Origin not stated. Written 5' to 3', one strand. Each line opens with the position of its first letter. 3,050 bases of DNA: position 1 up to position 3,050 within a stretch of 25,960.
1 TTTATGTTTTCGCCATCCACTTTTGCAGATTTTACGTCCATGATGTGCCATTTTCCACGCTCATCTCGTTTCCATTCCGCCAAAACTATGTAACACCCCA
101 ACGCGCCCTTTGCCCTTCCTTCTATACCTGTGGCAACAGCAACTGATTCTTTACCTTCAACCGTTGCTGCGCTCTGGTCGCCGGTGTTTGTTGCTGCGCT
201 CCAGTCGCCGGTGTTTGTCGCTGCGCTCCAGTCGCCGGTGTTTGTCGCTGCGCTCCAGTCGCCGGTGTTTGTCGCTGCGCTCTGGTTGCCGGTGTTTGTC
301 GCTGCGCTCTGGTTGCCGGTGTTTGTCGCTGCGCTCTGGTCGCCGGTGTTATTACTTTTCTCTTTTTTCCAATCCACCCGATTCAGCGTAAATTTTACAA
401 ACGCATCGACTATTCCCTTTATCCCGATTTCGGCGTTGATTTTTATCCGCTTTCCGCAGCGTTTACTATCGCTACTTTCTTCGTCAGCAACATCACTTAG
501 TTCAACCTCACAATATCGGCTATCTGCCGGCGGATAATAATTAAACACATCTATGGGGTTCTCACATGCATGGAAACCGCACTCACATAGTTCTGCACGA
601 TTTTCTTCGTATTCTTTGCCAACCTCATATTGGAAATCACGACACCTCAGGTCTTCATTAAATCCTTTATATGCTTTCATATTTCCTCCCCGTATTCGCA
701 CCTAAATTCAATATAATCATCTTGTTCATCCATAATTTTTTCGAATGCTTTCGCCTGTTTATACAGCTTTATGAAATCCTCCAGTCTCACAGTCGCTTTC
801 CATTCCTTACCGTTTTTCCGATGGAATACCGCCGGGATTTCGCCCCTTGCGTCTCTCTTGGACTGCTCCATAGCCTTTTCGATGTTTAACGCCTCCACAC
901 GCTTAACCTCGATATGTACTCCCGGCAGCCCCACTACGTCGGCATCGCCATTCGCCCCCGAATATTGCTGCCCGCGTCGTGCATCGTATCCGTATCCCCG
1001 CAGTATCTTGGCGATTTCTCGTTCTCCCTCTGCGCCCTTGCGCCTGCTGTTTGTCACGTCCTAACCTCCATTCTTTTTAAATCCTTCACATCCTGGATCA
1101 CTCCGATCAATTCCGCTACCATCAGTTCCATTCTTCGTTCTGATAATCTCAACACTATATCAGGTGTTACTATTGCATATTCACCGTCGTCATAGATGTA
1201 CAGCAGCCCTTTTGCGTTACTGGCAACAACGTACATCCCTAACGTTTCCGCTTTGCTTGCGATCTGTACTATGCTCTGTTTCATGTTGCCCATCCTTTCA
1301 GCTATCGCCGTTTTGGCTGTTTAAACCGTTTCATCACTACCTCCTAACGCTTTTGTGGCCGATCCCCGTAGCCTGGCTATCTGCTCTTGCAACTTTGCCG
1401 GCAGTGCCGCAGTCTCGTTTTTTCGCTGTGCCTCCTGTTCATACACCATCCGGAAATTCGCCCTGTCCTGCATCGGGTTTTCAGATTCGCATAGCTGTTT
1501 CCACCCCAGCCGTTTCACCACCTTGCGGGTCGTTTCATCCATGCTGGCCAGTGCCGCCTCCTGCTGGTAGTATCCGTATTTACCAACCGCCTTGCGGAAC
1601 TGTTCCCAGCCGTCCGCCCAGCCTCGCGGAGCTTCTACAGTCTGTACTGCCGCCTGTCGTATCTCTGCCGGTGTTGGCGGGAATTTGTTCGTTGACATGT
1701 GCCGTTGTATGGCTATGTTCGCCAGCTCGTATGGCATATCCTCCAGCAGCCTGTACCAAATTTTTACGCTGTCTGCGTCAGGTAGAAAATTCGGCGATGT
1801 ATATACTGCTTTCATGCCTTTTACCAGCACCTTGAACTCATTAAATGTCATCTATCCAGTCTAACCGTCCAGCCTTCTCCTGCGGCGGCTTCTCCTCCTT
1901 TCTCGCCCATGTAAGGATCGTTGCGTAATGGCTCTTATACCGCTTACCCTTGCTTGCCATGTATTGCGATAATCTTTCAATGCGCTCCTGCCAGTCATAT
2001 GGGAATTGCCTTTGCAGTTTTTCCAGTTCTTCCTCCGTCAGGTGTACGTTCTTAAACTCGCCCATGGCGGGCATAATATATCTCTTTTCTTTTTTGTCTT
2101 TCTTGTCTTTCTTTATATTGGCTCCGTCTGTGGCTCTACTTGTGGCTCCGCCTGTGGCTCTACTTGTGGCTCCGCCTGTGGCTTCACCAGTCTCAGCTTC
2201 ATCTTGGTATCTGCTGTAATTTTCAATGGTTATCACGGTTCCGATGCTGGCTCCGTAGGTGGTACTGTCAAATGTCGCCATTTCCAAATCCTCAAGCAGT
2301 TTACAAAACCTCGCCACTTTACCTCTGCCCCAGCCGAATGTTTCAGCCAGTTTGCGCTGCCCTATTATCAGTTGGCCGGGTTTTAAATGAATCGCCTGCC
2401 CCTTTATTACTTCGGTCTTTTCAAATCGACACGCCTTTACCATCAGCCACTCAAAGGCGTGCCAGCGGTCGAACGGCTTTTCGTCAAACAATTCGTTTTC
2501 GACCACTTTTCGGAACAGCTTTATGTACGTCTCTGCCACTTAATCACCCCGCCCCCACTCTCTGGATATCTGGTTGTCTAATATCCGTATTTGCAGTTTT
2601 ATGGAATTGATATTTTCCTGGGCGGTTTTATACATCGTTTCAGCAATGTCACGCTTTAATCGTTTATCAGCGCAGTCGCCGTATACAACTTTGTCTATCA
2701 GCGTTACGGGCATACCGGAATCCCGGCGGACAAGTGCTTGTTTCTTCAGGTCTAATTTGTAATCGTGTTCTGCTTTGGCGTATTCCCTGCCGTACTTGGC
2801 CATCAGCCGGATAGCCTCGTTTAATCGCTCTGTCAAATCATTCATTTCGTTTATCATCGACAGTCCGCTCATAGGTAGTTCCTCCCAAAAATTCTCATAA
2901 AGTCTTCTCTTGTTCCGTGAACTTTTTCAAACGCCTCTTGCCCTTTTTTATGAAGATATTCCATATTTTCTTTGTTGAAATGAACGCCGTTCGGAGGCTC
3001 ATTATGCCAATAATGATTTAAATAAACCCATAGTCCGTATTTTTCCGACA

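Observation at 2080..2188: Iteron-type repeats and an AT-rich tract inside the replication initiator gene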

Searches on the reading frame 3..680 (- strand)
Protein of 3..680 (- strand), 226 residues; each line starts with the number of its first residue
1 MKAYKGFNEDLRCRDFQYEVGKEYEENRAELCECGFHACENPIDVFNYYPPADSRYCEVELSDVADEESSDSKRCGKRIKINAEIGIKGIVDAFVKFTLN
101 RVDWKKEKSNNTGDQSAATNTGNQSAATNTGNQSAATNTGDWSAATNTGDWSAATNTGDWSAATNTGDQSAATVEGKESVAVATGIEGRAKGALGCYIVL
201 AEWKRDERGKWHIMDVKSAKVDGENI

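Call 78: search_protein_families(library=pfam, proteins=[window:3-680:-], max_evalue=0.001)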
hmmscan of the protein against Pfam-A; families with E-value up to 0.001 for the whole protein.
window:3-680:- (226 aa): 1 family
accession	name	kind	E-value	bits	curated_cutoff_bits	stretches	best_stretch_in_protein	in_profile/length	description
PF24703.2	DUF7666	-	2.6e-34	118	27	1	1-92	1-94/95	Domain of unknown function (DUF7666)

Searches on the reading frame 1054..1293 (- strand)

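Call 5: search_protein_families(library=pfam, proteins=[window:1054-1293:-], max_evalue=0.01)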
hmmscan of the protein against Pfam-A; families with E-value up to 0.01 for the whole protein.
window:1054-1293:- (79 aa): 1 family
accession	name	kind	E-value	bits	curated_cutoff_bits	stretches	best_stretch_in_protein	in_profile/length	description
PF10411.14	DsbC_N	-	0.0083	16.2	25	0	13-42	27-56/70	Disulfide bond isomerase protein N-terminal domain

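Call 6: search_protein_families(library=phrogs, proteins=[window:1054-1293:-], max_evalue=0.001)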
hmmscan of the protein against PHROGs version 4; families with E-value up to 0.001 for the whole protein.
window:1054-1293:- (79 aa): 0 families

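Call 63: search_protein_families(library=ncbifam, proteins=[window:1054-1293:-], max_evalue=0.1)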
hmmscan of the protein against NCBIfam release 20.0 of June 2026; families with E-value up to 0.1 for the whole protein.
window:1054-1293:- (79 aa): 0 families

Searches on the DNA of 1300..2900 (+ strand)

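Call 9: search_dna_similar(query=window:1300-2900:+, collection=phages, mode=distant, max_rows=30)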
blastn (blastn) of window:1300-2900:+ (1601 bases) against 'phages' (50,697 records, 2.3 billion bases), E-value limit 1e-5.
Records with a match: 1; places in all: 1; records where one place covers at least 80% of the query: 0.
Best place of each record, by identity: 60-80% 1.
By first word of the organism name: Bacteriophage 1.
By host as written in the record: - 1.
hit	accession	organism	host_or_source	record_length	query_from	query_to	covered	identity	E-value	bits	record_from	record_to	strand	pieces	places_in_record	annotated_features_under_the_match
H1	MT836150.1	Bacteriophage sp.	human fecal samples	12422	133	404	17%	77.7%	1e-52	214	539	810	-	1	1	record has no annotation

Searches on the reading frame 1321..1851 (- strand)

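Call 5: search_protein_families(library=pfam, proteins=[window:1321-1851:-], max_evalue=0.01)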
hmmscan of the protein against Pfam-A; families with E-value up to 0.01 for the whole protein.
window:1321-1851:- (176 aa): 1 family
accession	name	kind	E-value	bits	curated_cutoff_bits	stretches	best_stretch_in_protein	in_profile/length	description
PF11417.13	Inhibitor_G39P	-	0.00011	23.1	22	1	28-64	31-68/69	Loader and inhibitor of phage G40P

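Call 6: search_protein_families(library=phrogs, proteins=[window:1321-1851:-], max_evalue=0.001)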
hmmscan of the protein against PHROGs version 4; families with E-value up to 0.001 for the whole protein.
window:1321-1851:- (176 aa): 4 families
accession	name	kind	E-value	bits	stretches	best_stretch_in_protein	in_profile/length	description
phrog_9804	-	unknown function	9.7e-39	134.3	1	1-168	1-178/214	-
phrog_2289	-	DNA, RNA and nucleotide metabolism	1.7e-11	45.5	1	1-78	1-77/116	helicase loader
phrog_10105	-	unknown function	2.9e-10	41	1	1-152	4-151/210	-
phrog_8924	-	unknown function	0.0007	20.8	0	27-71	30-75/223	-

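Call 63: search_protein_families(library=ncbifam, proteins=[window:1321-1851:-], max_evalue=0.1)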
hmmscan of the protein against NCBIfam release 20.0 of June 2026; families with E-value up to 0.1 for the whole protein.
window:1321-1851:- (176 aa): 0 families
